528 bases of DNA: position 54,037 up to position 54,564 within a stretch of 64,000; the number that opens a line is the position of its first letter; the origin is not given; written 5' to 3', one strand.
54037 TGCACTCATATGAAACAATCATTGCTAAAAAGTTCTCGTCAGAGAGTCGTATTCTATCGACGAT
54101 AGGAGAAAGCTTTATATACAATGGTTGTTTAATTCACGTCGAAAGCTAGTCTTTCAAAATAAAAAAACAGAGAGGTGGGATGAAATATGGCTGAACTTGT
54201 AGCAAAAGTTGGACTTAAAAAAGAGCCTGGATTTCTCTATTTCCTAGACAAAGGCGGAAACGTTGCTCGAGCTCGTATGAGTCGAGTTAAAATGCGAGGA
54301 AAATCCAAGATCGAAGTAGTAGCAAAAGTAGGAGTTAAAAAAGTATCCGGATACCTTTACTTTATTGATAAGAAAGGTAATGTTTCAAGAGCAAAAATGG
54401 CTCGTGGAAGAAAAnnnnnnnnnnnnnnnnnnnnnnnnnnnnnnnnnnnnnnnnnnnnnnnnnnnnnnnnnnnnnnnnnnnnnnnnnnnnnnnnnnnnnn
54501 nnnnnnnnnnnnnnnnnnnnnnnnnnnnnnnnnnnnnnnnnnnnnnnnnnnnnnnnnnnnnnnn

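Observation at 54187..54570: Small internally duplicated protein with a histone-H1-like lysine-rich tail: a candidate novel chromatin protein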

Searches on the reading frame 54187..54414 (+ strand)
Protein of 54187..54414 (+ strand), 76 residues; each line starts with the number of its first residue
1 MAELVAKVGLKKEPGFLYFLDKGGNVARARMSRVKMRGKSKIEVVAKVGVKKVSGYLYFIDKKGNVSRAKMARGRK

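Call 31: predict_structure(alignment_id=A2)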
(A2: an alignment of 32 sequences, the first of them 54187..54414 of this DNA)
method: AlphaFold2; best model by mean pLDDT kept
length: 76 residues; sequences in the alignment: 32
mean_pLDDT: 86.9   pTM: 0.70
mean pLDDT of the five models: 86.9, 86.0, 85.3, 84.9, 84.4
residues with pLDDT >= 90: 52; 70-90: 14; 50-70: 10; < 50: 0
segments of 3 or more residues with pLDDT < 50: none
pLDDT, mean of each block of 10 residues (from residue 1): 90 92 93 67 92 92 94 69
secondary structure, 60 per line:
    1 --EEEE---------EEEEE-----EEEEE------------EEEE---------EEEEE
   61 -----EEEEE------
elements in order: E3-6 E16-20 E26-30 E43-46 E56-60 E66-70
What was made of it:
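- On Beta-propeller repeat (PQQ/BamB; Pfam PF27482 Beta-prop_YycP): Three strands per module are predicted (call 31).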

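Call 38: search_protein_representatives(alignment_id=A2)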
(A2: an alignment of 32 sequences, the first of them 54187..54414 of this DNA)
Query: 32 sequences, 76 profile positions. Proteins with E-value up to 0.001 (for the whole library): 1164; up to 1e-10: 441; up to 1e-30: 9. The best 150 are listed.
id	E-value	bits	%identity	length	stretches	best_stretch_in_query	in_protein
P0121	3.2e-58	210.1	-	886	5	4-74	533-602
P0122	2.9e-38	146.1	-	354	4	1-74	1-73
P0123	1.4e-36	140.8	-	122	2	1-73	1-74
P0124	3.1e-36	139.7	-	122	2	1-75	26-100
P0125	4.7e-35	135.9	-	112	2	1-73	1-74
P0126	5.9e-33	129.1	-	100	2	1-75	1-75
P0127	2.3e-32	127.3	-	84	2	1-76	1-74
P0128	8.2e-32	125.5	-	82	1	1-76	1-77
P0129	3.9e-31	123.3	-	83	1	1-76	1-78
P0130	1.8e-30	121.2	-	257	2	1-75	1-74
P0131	2.2e-29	117.7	-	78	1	1-76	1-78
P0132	6.8e-29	116.1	-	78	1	1-76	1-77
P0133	1.3e-28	115.2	-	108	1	1-73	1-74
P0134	2.9e-28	114.1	-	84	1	1-76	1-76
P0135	5.3e-28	113.3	-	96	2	35-76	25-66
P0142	7.2e-26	106.4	-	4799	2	15-49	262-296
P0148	1.2e-24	102.6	-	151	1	1-74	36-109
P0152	3.6e-24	101.0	-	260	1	1-74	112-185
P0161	3.5e-23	97.8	-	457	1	1-72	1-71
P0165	4.6e-23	97.4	-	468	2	3-69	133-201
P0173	3.9e-22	94.5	-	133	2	2-71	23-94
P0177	6.0e-22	93.9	-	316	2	12-74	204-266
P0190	5.3e-21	90.8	-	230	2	2-71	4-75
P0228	5.5e-19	84.4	-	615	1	3-75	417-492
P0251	4.1e-18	81.6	-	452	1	1-70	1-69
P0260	1.2e-17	80.1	-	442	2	3-75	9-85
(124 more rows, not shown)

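Call 40: search_protein_families(library=pfam, proteins=[P0121, P0122, P0130, P0161, P0165, P0228, P0251, P0260, P0177, P0142], max_evalue=0.01)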
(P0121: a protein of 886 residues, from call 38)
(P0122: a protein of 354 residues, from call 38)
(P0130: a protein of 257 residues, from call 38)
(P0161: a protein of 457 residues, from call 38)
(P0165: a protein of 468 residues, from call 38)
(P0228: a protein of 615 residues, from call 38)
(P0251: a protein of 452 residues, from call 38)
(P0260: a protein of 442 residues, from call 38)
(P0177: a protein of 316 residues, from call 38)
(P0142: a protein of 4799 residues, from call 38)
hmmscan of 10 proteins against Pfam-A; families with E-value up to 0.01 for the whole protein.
P0121 (886 aa): 0 families

P0122 (354 aa): 2 families
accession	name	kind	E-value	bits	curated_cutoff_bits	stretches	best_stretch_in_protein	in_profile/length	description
PF17200.10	sCache_2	-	4.1e-07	30.5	25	0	96-141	35-84/155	Single Cache domain 2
PF00227.31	Proteasome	-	0.0024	18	22.4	0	44-69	107-133/189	Proteasome subunit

P0130 (257 aa): 1 family
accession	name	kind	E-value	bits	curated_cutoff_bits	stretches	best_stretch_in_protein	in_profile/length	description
PF00691.25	OmpA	-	2.3e-16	60.4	27.2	1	156-237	1-83/98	OmpA family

P0161 (457 aa): 0 families

P0165 (468 aa): 11 families
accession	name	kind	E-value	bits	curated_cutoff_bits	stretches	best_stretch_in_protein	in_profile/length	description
PF14446.12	Prok-RING_1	-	3.7e-08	33.6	29.1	1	413-458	4-49/54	Prokaryotic RING finger family 1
PF10571.15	UPF0547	-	8.3e-06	26.3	29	2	5-24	2-21/26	Uncharacterised protein family UPF0547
PF13240.11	Zn_Ribbon_1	-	9.1e-06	25.7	25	2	108-126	2-20/23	zinc-ribbon domain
PF13248.11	Zn_ribbon_3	-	1.9e-05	24.4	27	2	3-26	2-25/26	zinc-ribbon domain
PF01590.32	GAF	-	8.6e-05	23.5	22.4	1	257-372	1-133/133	GAF domain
PF12773.13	DZR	-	0.00036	21.1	27.3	0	5-24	26-45/45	Double zinc ribbon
PF11849.14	DUF3369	-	0.00057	20.6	27.2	1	247-379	26-166/168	Domain of unknown function (DUF3369)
PF19335.5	HMBD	-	0.00072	19.9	23.6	0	108-126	4-22/28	Heavy metal binding domain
PF13492.12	GAF_3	-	0.0039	18.1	27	0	257-374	1-129/129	GAF domain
PF13185.12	GAF_2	-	0.0048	17.6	28.6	0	319-373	63-136/136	GAF domain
PF18912.6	DZR_2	-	0.0076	16.5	27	0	6-31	24-50/56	Double zinc ribbon domain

P0228 (615 aa): 0 families

P0251 (452 aa): 0 families

P0260 (442 aa): 1 family
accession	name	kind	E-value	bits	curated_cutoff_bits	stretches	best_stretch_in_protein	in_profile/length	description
PF04266.20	ASCH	-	9.7e-09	36.3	21.2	1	135-205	1-55/103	ASCH domain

P0177 (316 aa): 3 families
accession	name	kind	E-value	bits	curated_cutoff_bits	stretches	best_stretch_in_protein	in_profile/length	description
PF01230.28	HIT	-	1.3e-18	67.9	21.5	1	45-138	4-97/98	HIT domain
PF11969.13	DcpS_C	-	3.3e-10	40.9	24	1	34-136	1-102/114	Scavenger mRNA decapping enzyme C-term binding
PF04677.20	CwfJ_C_1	-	0.0028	18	21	0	63-135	42-108/122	Protein similar to CwfJ C-terminus 1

P0142 (4799 aa): 19 families
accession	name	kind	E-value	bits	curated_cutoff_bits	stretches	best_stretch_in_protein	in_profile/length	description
PF00989.32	PAS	-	0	2494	22.6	32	3555-3666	2-113/113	PAS fold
PF08448.16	PAS_4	-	0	1446.9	23.1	32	1909-2018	2-109/110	PAS fold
PF13426.13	PAS_9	-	0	1300.1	27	32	2041-2143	3-103/103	PAS domain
PF08447.18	PAS_3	-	0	1050.8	25.6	30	2053-2137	3-88/89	PAS fold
PF13188.13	PAS_8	-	5e-150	483.5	21.8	6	1523-1566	3-43/65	PAS domain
PF24820.1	Diguanyl_cycl_sensor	-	3.1e-107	352.5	28.1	0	1911-1969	5-63/109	Diguanylate cyclase-like sensor domain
PF02518.31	HATPase_c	-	1.5e-23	83.8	26.4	1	4307-4434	1-109/111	Histidine kinase-, DNA gyrase B-, and HSP90-like ATPase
PF00072.30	Response_reg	-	1.5e-21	77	30.2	1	4560-4669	1-110/111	Response regulator receiver domain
PF24674.1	MACPF_SNTX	-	1.7e-21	77.1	27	0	1374-1403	163-192/301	SNTX, MACPF/CDC-like domain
PF11385.13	DUF3189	-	1.7e-19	70.5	23.2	0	2144-2216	69-141/147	Protein of unknown function (DUF3189)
PF02984.24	Cyclin_C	-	1.1e-17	64.6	22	0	1669-1688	60-79/119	Cyclin, C-terminal domain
PF18293.6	Caprin-1_dimer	-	6e-17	62.7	27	0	1380-1418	67-104/116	Caprin-1 dimerization domain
PF16081.10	Phage_holin_7_1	-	1.3e-15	58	27.8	0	739-768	77-106/121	Mycobacterial 2 TMS Phage Holin (M2 Hol) Family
PF00512.31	HisKA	-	7.7e-15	55.1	26.9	1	4190-4253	2-65/66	His Kinase A (phospho-acceptor) domain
PF19635.4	DUF6138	-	1.4e-12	47.6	25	0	647-711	59-122/551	Family of unknown function (DUF6138)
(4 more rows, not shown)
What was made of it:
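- One relative is fused to an ASCH domain (call 40).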

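Call 41: search_solved_structures(query=A2, max_evalue=10, show_alignments=4)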
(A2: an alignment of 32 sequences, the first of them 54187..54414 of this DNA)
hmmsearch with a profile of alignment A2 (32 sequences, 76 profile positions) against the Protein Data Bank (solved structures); distinct sequences matched with E-value up to 10: 1.
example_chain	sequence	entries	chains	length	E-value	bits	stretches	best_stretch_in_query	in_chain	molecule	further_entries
1ghe_A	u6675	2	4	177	0.3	14.7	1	32-69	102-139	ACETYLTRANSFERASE | TABTOXIN RESISTANCE PROTEIN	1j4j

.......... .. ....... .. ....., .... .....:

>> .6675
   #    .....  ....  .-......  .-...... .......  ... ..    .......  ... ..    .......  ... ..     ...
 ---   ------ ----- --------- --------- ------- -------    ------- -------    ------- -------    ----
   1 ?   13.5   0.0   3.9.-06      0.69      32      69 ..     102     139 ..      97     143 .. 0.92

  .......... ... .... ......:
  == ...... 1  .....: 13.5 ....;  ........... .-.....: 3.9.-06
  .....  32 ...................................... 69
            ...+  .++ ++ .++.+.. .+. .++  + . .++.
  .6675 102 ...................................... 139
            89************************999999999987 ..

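Call 43: fold_search(model_id=the predicted structure, library=pdb)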
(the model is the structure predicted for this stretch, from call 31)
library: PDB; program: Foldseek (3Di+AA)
matches with E <= 10: 269; with E <= 0.001: 0
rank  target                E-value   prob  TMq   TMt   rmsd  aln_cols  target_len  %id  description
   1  2arp_F                4.8e-01  0.16  0.27  0.14  17.9        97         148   13  Activin A in complex with Fs12 fragment of follistatin (released 2006-03-07)
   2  8s7a                  6.4e-01  0.18  0.26  0.26   7.7        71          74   10  HSPB8acd-C99S/F155T/A156S (released 2025-03-12)
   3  3q9q_B                7.1e-01  0.23  0.28  0.29   7.5        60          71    5  HspB1 fragment second crystal form (released 2011-07-06)
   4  4jut_C                7.6e-01  0.20  0.29  0.25  10.2        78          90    9  Crystal structure of a mutant fragment of Human HSPB6 (released 2014-02-05)
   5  4ylb_B                7.6e-01  0.14  0.28  0.22  10.3        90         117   10  Crystal Structure of A102D mutant of hsp14.1 from Sulfolobus solfatataricus P2 (released 2015-11-04)
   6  8pa0_B                8.0e-01  0.16  0.28  0.28   8.1        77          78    8  cvHsp (HspB7) C131S alpha-crystallin domain - filamin C (FLNC) domain 24 complex (released 2024-10-16)
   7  4mjh_A                8.5e-01  0.16  0.31  0.29   9.1        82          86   11  Human Hsp27 core domain in complex with C-terminal peptide (released 2014-04-09)
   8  5ltw_D                1.0e+00  0.14  0.26  0.22   8.9        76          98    9  Complex of human 14-3-3 sigma CLU1 mutant with phosphorylated heat shock protein B6 (released 2017-02-01)
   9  6f2r_Q                1.1e+00  0.18  0.33  0.30   8.2        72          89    8  A heterotetramer of human HspB2 and HspB3 (released 2018-07-25)
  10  4jut_D                1.1e+00  0.16  0.28  0.26   9.6        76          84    9  Crystal structure of a mutant fragment of Human HSPB6 (released 2014-02-05)
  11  8rha_A                1.1e+00  0.14  0.27  0.27   7.1        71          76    6  HSPB7ACD C131S (released 2024-10-16)
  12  4jut_E                1.2e+00  0.13  0.28  0.25  10.5        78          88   12  Crystal structure of a mutant fragment of Human HSPB6 (released 2014-02-05)
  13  4jut_G                1.3e+00  0.15  0.28  0.26   9.8        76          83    9  Crystal structure of a mutant fragment of Human HSPB6 (released 2014-02-05)
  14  4fei                  1.3e+00  0.11  0.27  0.22   9.5        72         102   11  Hsp17.7 from Deinococcus radiodurans (released 2012-12-26)
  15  4ye0_A                1.3e+00  0.14  0.27  0.22   7.5        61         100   15  Stress-induced protein 1 truncation mutant (43 - 140) from Caenorhabditis elegans (released 2015-06-10)
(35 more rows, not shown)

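Call 45: find_related_loci(query=A2, collection=genome_contigs, flank=4000)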
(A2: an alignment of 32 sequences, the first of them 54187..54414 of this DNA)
Query A2 (76 aa) in genome_contigs; peptide patterns used: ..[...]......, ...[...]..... (x = any residue, [..] = any of these).
600 stretches matched a pattern (row limit reached: there are more); 468 encode a relative of the query (tblastn E <= 1e-3); the best 80 are kept; 80 distinct loci.
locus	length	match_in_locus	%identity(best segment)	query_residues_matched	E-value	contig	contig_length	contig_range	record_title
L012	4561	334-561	75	1-75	2e-31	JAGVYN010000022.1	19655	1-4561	Candidatus Woesearchaeota archaeon isolate RIFOXYD1_FULL_40_14 rifoxyd1_full_scaffold_973, whole genome shotgun sequence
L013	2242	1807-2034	71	1-75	4e-31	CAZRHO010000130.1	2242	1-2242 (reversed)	MAG TPA_asm: uncultured Methanosarcinales archaeon isolate binchicken_co141_112 genome assembly, contig: NODE_147355_len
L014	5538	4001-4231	71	1-76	8e-31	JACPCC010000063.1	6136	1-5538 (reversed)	MAG: Candidatus Woesearchaeota archaeon isolate NC_groundwater_273_Ag_S-0.2um_35_6 S5_GD2017_2_S2_scaffold_10165, whole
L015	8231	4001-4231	73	1-76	1e-30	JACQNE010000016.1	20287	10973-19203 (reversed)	MAG: Candidatus Woesearchaeota archaeon isolate NC_groundwater_1247_Ag_S-0.1um_44_80 S_p1_S3_coassembly_k141_975674, who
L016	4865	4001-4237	74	1-74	5e-30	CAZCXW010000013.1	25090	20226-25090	MAG TPA_asm: uncultured Methanosarcinales archaeon isolate binchicken_co38_1374 genome assembly, contig: NODE_4096_lengt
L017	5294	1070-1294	71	1-76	4e-30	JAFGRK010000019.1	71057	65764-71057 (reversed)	MAG: Candidatus Woesearchaeota archaeon isolate Zod_Metabat.825 k87_9256354, whole genome shotgun sequence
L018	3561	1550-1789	71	1-76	6e-30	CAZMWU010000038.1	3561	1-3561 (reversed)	MAG TPA_asm: uncultured archaeon isolate binchicken_co38_184 genome assembly, contig: NODE_54421_length_3561_cov_7.56959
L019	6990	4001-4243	73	1-76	3e-30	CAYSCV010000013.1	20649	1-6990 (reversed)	MAG TPA_asm: uncultured Methanosarcinales archaeon isolate ERP125453_co2_216 genome assembly, contig: NODE_819_length_20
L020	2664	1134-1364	69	1-76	1e-29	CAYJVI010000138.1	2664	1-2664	MAG TPA_asm: uncultured Methanosarcinales archaeon isolate ERP125453_co1_290 genome assembly, contig: NODE_57870_length_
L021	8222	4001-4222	69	1-76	7e-30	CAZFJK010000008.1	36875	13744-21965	MAG TPA_asm: uncultured Methanosarcinales archaeon isolate SRP338002_co1_165 genome assembly, contig: NODE_1034_length_3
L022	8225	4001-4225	71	1-74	7e-30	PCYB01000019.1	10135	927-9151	MAG: Candidatus Woesearchaeota archaeon CG10_big_fil_rev_8_21_14_0_10_36_11 CG10_8_21_14_0.10_scaffold_7146_c, whole gen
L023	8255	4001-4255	70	1-76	9e-30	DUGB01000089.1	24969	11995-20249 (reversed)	MAG TPA_asm: Candidatus Woesearchaeota archaeon isolate UBA10204 contig_153627, whole genome shotgun sequence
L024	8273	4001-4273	73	1-76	7e-30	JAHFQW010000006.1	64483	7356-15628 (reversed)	MAG: archaeon isolate nzgw56 NODE_209_length_64484_cov_4.592810, whole genome shotgun sequence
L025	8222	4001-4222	69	1-75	2e-29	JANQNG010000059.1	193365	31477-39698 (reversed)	MAG: Candidatus Nanoarchaeia archaeon isolate PL23a_bin.67 k99_2721058, whole genome shotgun sequence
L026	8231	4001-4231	71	1-76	6e-29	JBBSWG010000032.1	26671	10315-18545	MAG: Nanoarchaeota archaeon isolate H51-bin332_1 H51_bin332_1_000000000032, whole genome shotgun sequence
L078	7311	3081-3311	66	1-75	8e-26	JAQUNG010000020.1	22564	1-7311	MAG: bacterium isolate STD1_172 NODE_4986_length_22564_cov_3.673486_Sandtown_D1, whole genome shotgun sequence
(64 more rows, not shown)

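Call 49: find_related_loci(query=A2, collection=viral_contigs, flank=5000)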
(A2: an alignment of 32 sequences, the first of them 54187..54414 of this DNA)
Query A2 (76 aa) in viral_contigs; peptide patterns used: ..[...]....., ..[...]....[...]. (x = any residue, [..] = any of these).
381 stretches matched a pattern; 2 encode a relative of the query (tblastn E <= 1e-3); 2 distinct loci.
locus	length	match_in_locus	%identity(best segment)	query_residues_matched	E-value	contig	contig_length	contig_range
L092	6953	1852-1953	48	1-74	5e-9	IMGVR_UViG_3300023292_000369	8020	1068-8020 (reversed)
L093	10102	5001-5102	48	1-74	5e-9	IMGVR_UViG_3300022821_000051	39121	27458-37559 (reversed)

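Call 54: list_cluster_members(proteins=[P0123, P0125, P0133, P0148, P0152, P0173, P0190, P0126, P0130, P0165])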
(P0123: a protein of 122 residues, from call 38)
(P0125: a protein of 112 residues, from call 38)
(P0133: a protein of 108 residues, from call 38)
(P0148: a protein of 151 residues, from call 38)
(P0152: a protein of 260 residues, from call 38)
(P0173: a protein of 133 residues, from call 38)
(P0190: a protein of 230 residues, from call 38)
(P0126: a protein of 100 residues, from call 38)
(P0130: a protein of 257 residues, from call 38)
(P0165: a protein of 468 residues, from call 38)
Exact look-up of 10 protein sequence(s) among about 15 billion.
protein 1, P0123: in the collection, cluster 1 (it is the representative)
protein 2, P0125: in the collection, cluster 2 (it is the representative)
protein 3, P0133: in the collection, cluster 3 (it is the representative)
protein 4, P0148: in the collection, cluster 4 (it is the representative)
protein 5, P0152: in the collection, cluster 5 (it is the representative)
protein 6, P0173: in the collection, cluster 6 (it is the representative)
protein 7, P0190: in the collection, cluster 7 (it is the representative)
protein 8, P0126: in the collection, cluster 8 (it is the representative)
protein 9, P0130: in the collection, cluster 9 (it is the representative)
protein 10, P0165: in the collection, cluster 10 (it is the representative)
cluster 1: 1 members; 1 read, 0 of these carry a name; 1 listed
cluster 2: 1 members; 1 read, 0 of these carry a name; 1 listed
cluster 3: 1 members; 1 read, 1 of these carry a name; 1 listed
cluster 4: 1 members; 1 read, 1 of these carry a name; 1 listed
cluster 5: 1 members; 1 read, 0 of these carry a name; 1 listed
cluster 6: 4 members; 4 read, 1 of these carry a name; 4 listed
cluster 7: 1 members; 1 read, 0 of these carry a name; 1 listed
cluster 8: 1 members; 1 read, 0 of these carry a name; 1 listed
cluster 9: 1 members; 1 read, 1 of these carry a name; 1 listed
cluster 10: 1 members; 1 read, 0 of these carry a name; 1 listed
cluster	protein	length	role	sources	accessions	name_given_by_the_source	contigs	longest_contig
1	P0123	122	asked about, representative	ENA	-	-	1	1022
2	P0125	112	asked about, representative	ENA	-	-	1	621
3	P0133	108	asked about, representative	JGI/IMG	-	hypothetical protein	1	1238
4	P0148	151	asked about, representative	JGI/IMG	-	hypothetical protein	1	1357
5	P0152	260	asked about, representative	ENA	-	-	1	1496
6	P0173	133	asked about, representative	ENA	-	-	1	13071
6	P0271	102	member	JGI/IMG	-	hypothetical protein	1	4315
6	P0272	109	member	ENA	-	-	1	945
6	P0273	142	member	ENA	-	-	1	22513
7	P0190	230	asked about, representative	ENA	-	-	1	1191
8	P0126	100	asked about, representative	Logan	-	-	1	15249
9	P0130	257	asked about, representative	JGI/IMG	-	hypothetical protein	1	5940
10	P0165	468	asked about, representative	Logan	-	-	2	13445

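Call 55: find_encoding_contigs(protein=P0173, flank=6000, max_places=2)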
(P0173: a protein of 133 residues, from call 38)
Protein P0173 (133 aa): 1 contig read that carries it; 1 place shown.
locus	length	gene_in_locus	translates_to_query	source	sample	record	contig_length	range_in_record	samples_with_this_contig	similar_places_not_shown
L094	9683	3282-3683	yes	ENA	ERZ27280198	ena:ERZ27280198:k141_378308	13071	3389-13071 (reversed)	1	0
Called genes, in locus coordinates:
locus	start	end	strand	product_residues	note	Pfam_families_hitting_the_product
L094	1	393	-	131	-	?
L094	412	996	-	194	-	-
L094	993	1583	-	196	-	-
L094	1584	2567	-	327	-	PF13177:DNA_pol3_delta2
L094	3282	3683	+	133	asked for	-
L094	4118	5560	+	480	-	PF13638:PIN_4, PF02562:PhoH, PF13604:AAA_30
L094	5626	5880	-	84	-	-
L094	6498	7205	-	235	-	PF00106:adh_short, PF08659:KR (weak), PF13561:adh_short_C2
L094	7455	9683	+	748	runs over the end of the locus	PF07721:TPR_4 (faint), PF12895:ANAPC3 (faint), PF13176:TPR_7 (faint), PF13428:TPR_14 (faint), PF13431:TPR_17 (faint), PF14559:TPR_19, PF13432:TPR_16, PF14559:TPR_19 (weak), +7 more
